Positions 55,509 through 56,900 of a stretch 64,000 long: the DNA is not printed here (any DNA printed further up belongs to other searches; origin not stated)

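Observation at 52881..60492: Transporter-to-dehydrogenase operon where the Cys-rich protein occupies the slot of the missing acid-sugar dehydratase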

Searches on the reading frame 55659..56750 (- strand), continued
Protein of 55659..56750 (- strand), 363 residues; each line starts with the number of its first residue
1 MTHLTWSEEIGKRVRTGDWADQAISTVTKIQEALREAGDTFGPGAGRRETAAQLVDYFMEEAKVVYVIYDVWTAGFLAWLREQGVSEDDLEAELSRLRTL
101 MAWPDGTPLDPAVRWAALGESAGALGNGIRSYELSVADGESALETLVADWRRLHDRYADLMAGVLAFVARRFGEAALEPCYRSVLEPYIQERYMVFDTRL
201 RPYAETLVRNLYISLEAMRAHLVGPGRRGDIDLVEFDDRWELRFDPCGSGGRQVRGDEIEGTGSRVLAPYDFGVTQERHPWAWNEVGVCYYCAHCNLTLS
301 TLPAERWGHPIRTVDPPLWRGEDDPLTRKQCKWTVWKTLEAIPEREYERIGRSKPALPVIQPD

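Call 42: search_protein_families(library=ncbifam, proteins=[L077:5074-6180:+, L077:7993-9141:+, L077:7143-7964:+, L077:9039-9908:+, L077:6232-7119:-, L018:4259-5011:+], max_evalue=1e-10)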
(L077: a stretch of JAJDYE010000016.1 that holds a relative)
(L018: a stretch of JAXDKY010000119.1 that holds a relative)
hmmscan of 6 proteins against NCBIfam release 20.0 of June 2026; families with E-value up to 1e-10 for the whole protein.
L077:5074-6180:+ (368 aa): 11 families
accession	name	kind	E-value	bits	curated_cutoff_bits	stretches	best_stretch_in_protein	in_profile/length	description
NF040866.1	AraD_Arch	equivalog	3.1e-46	158.1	650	1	33-365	36-370/372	arabinonate dehydratase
NF047820.1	TalGalacDh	equivalog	6.1e-46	157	500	1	9-357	14-357/371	L-talarate/galactarate dehydratase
NF010624.0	PRK14017.1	equivalog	1.5e-29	103.3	311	1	24-301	9-287/382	galactonate dehydratase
NF043051.1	ManoateDhtManD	equivalog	1.2e-25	90.2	550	1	29-167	15-149/403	D-mannonate dehydratase ManD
NF011968.0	PRK15440.1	equivalog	2.1e-25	89.5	393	1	29-360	57-387/395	L-rhamnonate dehydratase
NF040790.2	glucon_galact_dh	equivalog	1e-24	87.1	750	1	21-365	18-370/390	bifunctional D-gluconate/D-galactonate dehydratase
TIGR02534.1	mucon_cyclo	subfamily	1.1e-23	84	334.95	1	3-365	1-366/368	muconate/chloromuconate family cycloisomerase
NF011654.0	PRK15072.1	subfamily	1.6e-22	80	430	1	29-167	15-149/404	D-galactonate dehydratase family protein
NF043002.1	HProlDhtase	equivalog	3.2e-21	75.6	500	1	1-358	1-356/366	cis-3-hydroxy-L-proline dehydratase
NF041118.1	A_G_epim_Thtga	equivalog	3e-17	62.8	500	1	103-270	98-262/341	L-Ala-D/L-Glu epimerase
TIGR01928.1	menC_lowGC_arch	equivalog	8.6e-11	41.4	200.65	0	11-292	3-274/325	o-succinylbenzoate synthase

L077:7993-9141:+ (382 aa): 9 families
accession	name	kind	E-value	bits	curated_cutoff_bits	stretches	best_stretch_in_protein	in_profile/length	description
NF010624.0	PRK14017.1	equivalog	5.7e-50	170.5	311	1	25-372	15-361/382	galactonate dehydratase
NF040790.2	glucon_galact_dh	equivalog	2.2e-41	142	750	1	1-374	1-372/390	bifunctional D-gluconate/D-galactonate dehydratase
NF047820.1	TalGalacDh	equivalog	9.2e-39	133.4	500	1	25-368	38-361/371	L-talarate/galactarate dehydratase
NF043051.1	ManoateDhtManD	equivalog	8.9e-35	120.3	550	2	25-164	17-151/403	D-mannonate dehydratase ManD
NF011654.0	PRK15072.1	subfamily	7.3e-33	114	430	2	24-167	16-154/404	D-galactonate dehydratase family protein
NF011968.0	PRK15440.1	equivalog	3.3e-32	111.8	393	1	28-312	62-327/395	L-rhamnonate dehydratase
TIGR02534.1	mucon_cyclo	subfamily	7.3e-27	94.4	334.95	1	23-372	27-366/368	muconate/chloromuconate family cycloisomerase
NF040866.1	AraD_Arch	equivalog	9.7e-27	93.9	650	1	25-373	34-371/372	arabinonate dehydratase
NF043002.1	HProlDhtase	equivalog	1.5e-14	53.7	500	1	28-363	36-354/366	cis-3-hydroxy-L-proline dehydratase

L077:7143-7964:+ (273 aa): 189 families (the best 25 are shown)
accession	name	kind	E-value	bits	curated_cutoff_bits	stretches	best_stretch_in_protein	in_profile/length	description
NF005559.1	PRK07231.1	subfamily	3.2e-47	161.1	215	1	32-271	5-248/249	glucose 1-dehydrogenase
NF006074.0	PRK08220.1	equivalog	4.8e-46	157.4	312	1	31-269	8-246/251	2,3-dihydro-2,3-dihydroxybenzoate dehydrogenase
NF004198.0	PRK05653.1-3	equivalog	3.4e-45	154.4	296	1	29-271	5-247/248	3-oxoacyl-ACP reductase FabG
NF005472.0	PRK07067.1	equivalog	5.9e-45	153.8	338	1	31-270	6-254/257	L-iditol 2-dehydrogenase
TIGR04316.1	dhbA_paeA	equivalog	8.2e-44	150.1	300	1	34-269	1-246/250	2,3-dihydro-2,3-dihydroxybenzoate dehydrogenase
NF052558.1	MBtsdlDhBudC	equivalog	1.3e-42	146.1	270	1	32-271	4-242/250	meso-2,3-butanediol dehydrogenase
NF009466.0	PRK12826.1-2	subfamily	4.8e-42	144.1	222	1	31-271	3-245/248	3-oxoacyl-ACP reductase FabG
NF005309.0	PRK06841.1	subfamily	4.3e-41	141.1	286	1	32-270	16-252/255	GolD/DthD family dehydrogenase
NF004791.0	PRK06138.1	equivalog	5.6e-41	140.5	312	1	32-271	6-250/252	SDR family oxidoreductase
TIGR02415.1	23BDH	subfamily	6.6e-41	140.4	304.35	1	33-271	2-252/254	acetoin reductase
NF047923.1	pyridox_DH_SDR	equivalog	1.1e-40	139.8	325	1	30-273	2-243/243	pyridoxal 4-dehydrogenase, SDR-type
TIGR01830.1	3oxo_ACP_reduc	equivalog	3.1e-40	138.4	297.75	1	34-271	1-239/239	3-oxoacyl-[acyl-carrier-protein] reductase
NF005067.0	PRK06484.1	equivalog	1.2e-39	136.3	713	1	18-272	260-513/524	short chain dehydrogenase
NF004847.0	PRK06198.1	subfamily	1.3e-37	129.5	240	1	31-268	7-253/269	oxidoreductase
NF005007.0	PRK06398.1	equivalog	1.4e-37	129.2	341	1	32-271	8-246/259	aldose dehydrogenase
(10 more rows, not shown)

L077:9039-9908:+ (289 aa): 183 families (the best 25 are shown)
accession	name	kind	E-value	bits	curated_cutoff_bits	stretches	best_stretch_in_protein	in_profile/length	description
NF004198.0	PRK05653.1-3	equivalog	4.3e-52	177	296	1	43-288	5-248/248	3-oxoacyl-ACP reductase FabG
NF005559.1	PRK07231.1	subfamily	4.4e-51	173.8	215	1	43-287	2-248/249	glucose 1-dehydrogenase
NF005309.0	PRK06841.1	subfamily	4.8e-50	170.4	286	1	42-285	12-251/255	GolD/DthD family dehydrogenase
NF052558.1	MBtsdlDhBudC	equivalog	1.8e-49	168.6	270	1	44-285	2-240/250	meso-2,3-butanediol dehydrogenase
NF009466.0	PRK12826.1-2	subfamily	2.3e-49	168.1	222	1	46-287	4-245/248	3-oxoacyl-ACP reductase FabG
NF004791.0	PRK06138.1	equivalog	1.3e-48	165.5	312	1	43-287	3-250/252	SDR family oxidoreductase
TIGR01830.1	3oxo_ACP_reduc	equivalog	8.9e-48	163.1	297.75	1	48-286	1-238/239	3-oxoacyl-[acyl-carrier-protein] reductase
NF009468.0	PRK12826.1-4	equivalog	6.9e-47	160.3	318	1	43-287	5-248/256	SDR family oxidoreductase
NF053701.1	CsHdxCHCADhChcB2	equivalog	2.3e-45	155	350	1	44-285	2-241/245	cis-4-hydroxycyclohexanecarboxylate dehydrogenase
NF004197.0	PRK05653.1-1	equivalog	2.5e-45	155.1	332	1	43-288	5-248/249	3-oxoacyl-ACP reductase FabG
NF005681.0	PRK07478.1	subfamily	5.3e-44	150.5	267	1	43-285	4-248/254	SDR family oxidoreductase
NF004778.0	PRK06124.1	equivalog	2.4e-43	148.4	303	1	43-287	9-253/256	SDR family oxidoreductase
NF004202.0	PRK05653.2-2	equivalog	6.3e-43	147.2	333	1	42-285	4-246/259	3-oxoacyl-ACP reductase FabG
NF047923.1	pyridox_DH_SDR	equivalog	6.8e-43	147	325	1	44-287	2-241/243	pyridoxal 4-dehydrogenase, SDR-type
TIGR01832.1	kduD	equivalog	7.8e-43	146.8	338.85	1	43-287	3-246/248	2-dehydro-3-deoxy-D-gluconate 5-dehydrogenase KduD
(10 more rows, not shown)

L077:6232-7119:- (295 aa): 1 family
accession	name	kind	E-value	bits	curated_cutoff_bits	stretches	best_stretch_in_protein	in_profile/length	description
NF052480.1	FuconLaconase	equivalog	1.8e-29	103.2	400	1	8-294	3-285/287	L-fucono-1,5-lactonase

L018:4259-5011:+ (250 aa): 183 families (the best 25 are shown)
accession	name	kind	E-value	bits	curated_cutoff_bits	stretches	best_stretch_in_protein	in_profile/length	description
NF005559.1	PRK07231.1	subfamily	9.8e-50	169.4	215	1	4-247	3-248/249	glucose 1-dehydrogenase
NF005472.0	PRK07067.1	equivalog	9e-48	163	338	1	4-249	5-257/257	L-iditol 2-dehydrogenase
NF006074.0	PRK08220.1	equivalog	6.7e-46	156.9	312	1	3-248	6-249/251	2,3-dihydro-2,3-dihydroxybenzoate dehydrogenase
NF004198.0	PRK05653.1-3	equivalog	1.2e-40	139.6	296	1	3-248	5-248/248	3-oxoacyl-ACP reductase FabG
TIGR02415.1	23BDH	subfamily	5.8e-40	137.3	304.35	1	7-247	2-252/254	acetoin reductase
TIGR04316.1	dhbA_paeA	equivalog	6e-40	137.4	300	1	8-246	1-247/250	2,3-dihydro-2,3-dihydroxybenzoate dehydrogenase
NF005446.0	PRK07035.1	equivalog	3.7e-39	134.5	373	1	4-247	10-254/255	SDR family oxidoreductase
NF005853.0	PRK07774.1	equivalog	4.3e-39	134.4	303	1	4-248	5-248/250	SDR family oxidoreductase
NF004791.0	PRK06138.1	equivalog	7.4e-39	133.6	312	1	3-247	3-250/252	SDR family oxidoreductase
NF009466.0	PRK12826.1-2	subfamily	1e-38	133.3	222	1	5-248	3-246/248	3-oxoacyl-ACP reductase FabG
NF005309.0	PRK06841.1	subfamily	3.5e-38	131.6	286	1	4-247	14-253/255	GolD/DthD family dehydrogenase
NF004774.0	PRK06114.1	equivalog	2.6e-37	128.6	360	1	4-247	15-260/262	SDR family oxidoreductase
NF005067.0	PRK06484.1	equivalog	4.3e-37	127.8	713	1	3-247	7-252/524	short chain dehydrogenase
NF005467.0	PRK07060.1-5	equivalog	7.8e-37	127.1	360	1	4-247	8-243/245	SDR family oxidoreductase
NF006121.0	PRK08265.1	subfamily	9e-37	127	294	1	4-247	6-246/263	short chain dehydrogenase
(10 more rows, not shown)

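Call 45: search_protein_families(library=pfam, proteins=[P0260, P0250, P0277, P0287, P0300, P0338, P0362, P0387], max_evalue=0.001)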
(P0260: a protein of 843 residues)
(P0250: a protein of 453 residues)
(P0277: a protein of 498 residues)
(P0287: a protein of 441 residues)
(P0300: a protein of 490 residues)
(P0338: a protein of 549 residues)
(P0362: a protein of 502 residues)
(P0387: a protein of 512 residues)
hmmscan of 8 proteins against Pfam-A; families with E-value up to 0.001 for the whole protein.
P0260 (843 aa): 0 families

P0250 (453 aa): 0 families

P0277 (498 aa): 0 families

P0287 (441 aa): 0 families

P0300 (490 aa): 1 family
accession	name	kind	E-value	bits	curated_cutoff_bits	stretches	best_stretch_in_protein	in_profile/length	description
PF01408.29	GFO_IDH_MocA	-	3.3e-13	50.8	24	1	424-489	39-103/120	Oxidoreductase family, NAD-binding Rossmann fold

P0338 (549 aa): 0 families

P0362 (502 aa): 0 families

P0387 (512 aa): 0 families

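Call 47: search_protein_families(library=pfam, proteins=[P0325, P0329, P0358, P0302, P0291, P0263, P0275, P0354, P0339, P0362], max_evalue=1)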
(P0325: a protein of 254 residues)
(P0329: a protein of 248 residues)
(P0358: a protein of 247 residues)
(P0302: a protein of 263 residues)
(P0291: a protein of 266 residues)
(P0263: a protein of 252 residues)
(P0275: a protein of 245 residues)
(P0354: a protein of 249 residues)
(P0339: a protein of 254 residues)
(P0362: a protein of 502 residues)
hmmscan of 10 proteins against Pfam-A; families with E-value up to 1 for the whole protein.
P0325 (254 aa): 0 families

P0329 (248 aa): 0 families

P0358 (247 aa): 0 families

P0302 (263 aa): 2 families
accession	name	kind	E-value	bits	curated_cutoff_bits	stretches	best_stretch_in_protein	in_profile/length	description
PF09636.16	XkdW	-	0.17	12.1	24.6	1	244-261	39-56/57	XkdW protein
PF11464.13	Rbsn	-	0.27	11.4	26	1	31-49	13-31/42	Rabenosyn Rab binding domain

P0291 (266 aa): 0 families

P0263 (252 aa): 0 families

P0275 (245 aa): 2 families
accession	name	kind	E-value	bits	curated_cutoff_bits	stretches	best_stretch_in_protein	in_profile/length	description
PF18432.7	ECD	-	0.05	13.7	25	1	102-129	29-56/110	Extracellular Cadherin domain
PF08590.15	DUF1771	-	0.36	11.6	28.7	1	5-33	12-40/64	Domain of unknown function (DUF1771)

P0354 (249 aa): 0 families

P0339 (254 aa): 0 families

P0362 (502 aa): 0 families

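Call 48: search_dna_similar(query=window:55659-56750:-, collection=plasmids, mode=protein, max_evalue=0.001, max_rows=20)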
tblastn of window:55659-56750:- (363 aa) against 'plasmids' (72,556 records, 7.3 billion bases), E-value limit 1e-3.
Records with a match: 4; places in all: 4; records where one place covers at least 80% of the query: 3.
Best place of each record, by identity: <60% 4.
By first word of the organism name: Rhodococcus 4.
By predicted mobility (MOB-suite, as given by PLSDB): non-mobilizable 2; mobilizable 2.
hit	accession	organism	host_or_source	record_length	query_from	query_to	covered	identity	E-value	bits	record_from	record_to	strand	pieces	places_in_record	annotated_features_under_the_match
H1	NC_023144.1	Rhodococcus pyridinivorans SB3094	-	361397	4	353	96%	31.5%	4e-46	176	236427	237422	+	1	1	hypothetical protein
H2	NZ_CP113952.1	Rhodococcus sp. JS3073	culture,soil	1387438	4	358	98%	29.9%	1e-43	168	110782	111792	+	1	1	record has no annotation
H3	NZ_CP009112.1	Rhodococcus opacus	soil sample, Enrichment culture with ...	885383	4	361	99%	29.4%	2e-41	161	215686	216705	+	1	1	hypothetical protein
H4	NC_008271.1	Rhodococcus jostii RHA1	-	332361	136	357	61%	30.0%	4e-22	105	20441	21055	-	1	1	hypothetical protein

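Call 49: find_homologous_proteins(query=P0325)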
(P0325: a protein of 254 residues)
Query P0325 (254 aa): 113 proteins with E <= 0.001 among 949 candidates.
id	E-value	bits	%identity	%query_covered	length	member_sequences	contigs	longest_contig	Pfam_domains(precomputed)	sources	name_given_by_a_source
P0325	2.4e-173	592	100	100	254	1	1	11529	-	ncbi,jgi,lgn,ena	jgi:hypothetical protein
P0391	7.6e-170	581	98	100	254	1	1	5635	-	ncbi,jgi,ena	jgi:hypothetical protein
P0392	2.9e-169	579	97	100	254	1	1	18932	-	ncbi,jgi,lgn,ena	jgi:hypothetical protein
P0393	3.5e-154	529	90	99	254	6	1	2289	-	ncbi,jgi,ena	jgi:hypothetical protein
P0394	1.1e-151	521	88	97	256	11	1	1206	-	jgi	jgi:hypothetical protein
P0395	1.3e-141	488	82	97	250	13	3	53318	-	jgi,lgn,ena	-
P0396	1.9e-141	488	82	96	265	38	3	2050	-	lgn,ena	-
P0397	2.9e-141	487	83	97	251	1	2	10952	-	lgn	-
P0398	3.3e-141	487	81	97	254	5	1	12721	-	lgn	-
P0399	3.6e-141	487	82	98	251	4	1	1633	-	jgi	jgi:hypothetical protein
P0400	1.3e-139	482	82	96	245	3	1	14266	-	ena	-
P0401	1.4e-139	482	83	96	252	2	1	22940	-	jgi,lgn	jgi:hypothetical protein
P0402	2.5e-139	481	80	97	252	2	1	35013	-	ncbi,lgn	-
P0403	2.8e-139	481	85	94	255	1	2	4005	-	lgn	-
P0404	3.0e-139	480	79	98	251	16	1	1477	-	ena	-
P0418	1.0e-136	472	80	96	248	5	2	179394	-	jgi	jgi:hypothetical protein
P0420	6.9e-136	469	81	97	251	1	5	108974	-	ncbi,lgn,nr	ncbi:MAG: hypothetical protein HBSIN02_05160 [Bacteroidia bacterium]|nr:MAG: hypothetical protein HB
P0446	4.4e-131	454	76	98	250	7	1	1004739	-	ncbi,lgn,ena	-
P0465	9.2e-114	397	66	97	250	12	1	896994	-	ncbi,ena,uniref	ncbi:hypothetical protein [Reichenbachiella sp.]|uniref:hypothetical protein n=1 Tax=Reichenbachiell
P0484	2.8e-100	353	61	98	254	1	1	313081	-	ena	-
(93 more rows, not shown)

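Call 50: get_annotated_region(hit=H1, flank=9000)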
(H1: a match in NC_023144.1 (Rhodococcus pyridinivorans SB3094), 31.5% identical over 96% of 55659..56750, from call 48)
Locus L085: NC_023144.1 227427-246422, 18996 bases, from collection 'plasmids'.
description: Rhodococcus pyridinivorans SB3094 plasmid unnamed, complete sequence
organism: Rhodococcus pyridinivorans SB3094 (NCBI taxid 1435356)
taxonomy: Bacteria; Actinomycetota; Actinomycetes; Mycobacteriales; Nocardiaceae; Rhodococcus; Rhodococcus pyridinivorans; Rhodococcus pyridinivorans SB3094
host: -; source: -; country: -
typing (MOB-suite, as given by PLSDB): non-mobilizable
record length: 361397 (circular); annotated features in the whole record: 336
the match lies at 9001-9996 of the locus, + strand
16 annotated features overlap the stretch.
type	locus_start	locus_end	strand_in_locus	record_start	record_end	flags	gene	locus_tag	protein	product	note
CDS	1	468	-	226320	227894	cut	istA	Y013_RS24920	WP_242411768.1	IS21 family transposase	-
CDS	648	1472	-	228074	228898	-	-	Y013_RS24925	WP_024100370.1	gamma-glutamyl-gamma-aminobutyrate hydrolase family protein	-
CDS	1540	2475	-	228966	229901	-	glsA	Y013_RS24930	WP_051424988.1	glutaminase A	GO:0006541 - glutamine metabolic process [Evidence IEA]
CDS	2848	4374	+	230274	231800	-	-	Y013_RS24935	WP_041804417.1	APC family permease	-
CDS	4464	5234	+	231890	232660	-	fabG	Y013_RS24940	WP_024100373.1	3-oxoacyl-ACP reductase FabG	-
CDS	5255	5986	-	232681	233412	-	-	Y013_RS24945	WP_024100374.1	FCD domain-containing protein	-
CDS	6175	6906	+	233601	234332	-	-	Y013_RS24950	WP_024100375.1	SDR family oxidoreductase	-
CDS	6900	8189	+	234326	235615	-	-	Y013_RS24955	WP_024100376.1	DUF1116 domain-containing protein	-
CDS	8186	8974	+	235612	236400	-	-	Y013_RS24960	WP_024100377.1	SDR family oxidoreductase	-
CDS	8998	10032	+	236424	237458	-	-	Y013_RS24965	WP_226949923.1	hypothetical protein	-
CDS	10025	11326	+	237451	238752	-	-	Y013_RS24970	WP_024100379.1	glutamine synthetase family protein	GO:0006542 - glutamine biosynthetic process [Evidence IEA]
CDS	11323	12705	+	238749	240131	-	-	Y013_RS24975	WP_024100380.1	glutamine synthetase family protein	GO:0006542 - glutamine biosynthetic process [Evidence IEA]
CDS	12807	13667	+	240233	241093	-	-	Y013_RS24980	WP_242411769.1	alpha/beta hydrolase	-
CDS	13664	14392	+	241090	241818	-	-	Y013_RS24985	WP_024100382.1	SDR family oxidoreductase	-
CDS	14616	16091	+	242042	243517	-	-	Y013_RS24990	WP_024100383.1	NAD(P)/FAD-dependent oxidoreductase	-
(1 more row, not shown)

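Call 51: get_annotated_region(hit=H3, flank=9000)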
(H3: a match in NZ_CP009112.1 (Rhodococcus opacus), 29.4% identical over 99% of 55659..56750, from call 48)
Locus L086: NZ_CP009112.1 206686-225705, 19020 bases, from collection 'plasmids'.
description: Rhodococcus opacus strain 1CP plasmid pR1CP1, complete sequence
organism: Rhodococcus opacus (NCBI taxid 37919)
taxonomy: Bacteria; Actinomycetota; Actinomycetes; Mycobacteriales; Nocardiaceae; Rhodococcus; Rhodococcus opacus
host: -; source: soil sample, Enrichment culture with 4-chlorophenol and 2,4-dichlorophenol; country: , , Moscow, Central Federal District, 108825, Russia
typing (MOB-suite, as given by PLSDB): mobilizable; relaxase MOBP
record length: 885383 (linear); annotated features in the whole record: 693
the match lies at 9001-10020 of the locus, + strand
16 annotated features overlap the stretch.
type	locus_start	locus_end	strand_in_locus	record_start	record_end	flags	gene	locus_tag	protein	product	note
CDS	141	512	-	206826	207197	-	-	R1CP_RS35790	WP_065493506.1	gamma-glutamyl-gamma-aminobutyrate hydrolase family protein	-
CDS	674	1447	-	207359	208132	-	-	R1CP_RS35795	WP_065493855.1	gamma-glutamyl-gamma-aminobutyrate hydrolase family protein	-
CDS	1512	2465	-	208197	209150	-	glsA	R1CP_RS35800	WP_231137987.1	glutaminase A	GO:0006541 - glutamine metabolic process [Evidence IEA]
CDS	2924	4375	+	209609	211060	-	-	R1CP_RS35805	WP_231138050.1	APC family permease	-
CDS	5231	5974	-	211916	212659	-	-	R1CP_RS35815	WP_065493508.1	FCD domain-containing protein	-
CDS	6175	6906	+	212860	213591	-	-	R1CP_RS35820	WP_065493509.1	SDR family oxidoreductase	-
CDS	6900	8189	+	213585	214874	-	-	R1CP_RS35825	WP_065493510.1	DUF1116 domain-containing protein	-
CDS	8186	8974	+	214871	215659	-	-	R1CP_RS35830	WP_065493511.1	SDR family oxidoreductase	-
CDS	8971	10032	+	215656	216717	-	-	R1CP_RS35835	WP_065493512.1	hypothetical protein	-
CDS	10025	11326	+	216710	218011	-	-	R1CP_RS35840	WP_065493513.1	glutamine synthetase family protein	GO:0006542 - glutamine biosynthetic process [Evidence IEA]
CDS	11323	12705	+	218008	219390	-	-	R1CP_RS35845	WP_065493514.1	glutamine synthetase family protein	GO:0006542 - glutamine biosynthetic process [Evidence IEA]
CDS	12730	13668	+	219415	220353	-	-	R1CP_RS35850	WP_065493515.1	alpha/beta hydrolase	-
CDS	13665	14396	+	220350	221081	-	-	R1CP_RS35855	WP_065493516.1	SDR family oxidoreductase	-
CDS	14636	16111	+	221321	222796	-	-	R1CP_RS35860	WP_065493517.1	NAD(P)/FAD-dependent oxidoreductase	-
CDS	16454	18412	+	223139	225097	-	acs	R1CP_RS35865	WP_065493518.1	acetate--CoA ligase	GO:0019427 - acetyl-CoA biosynthetic process from acetate [Evidence IEA]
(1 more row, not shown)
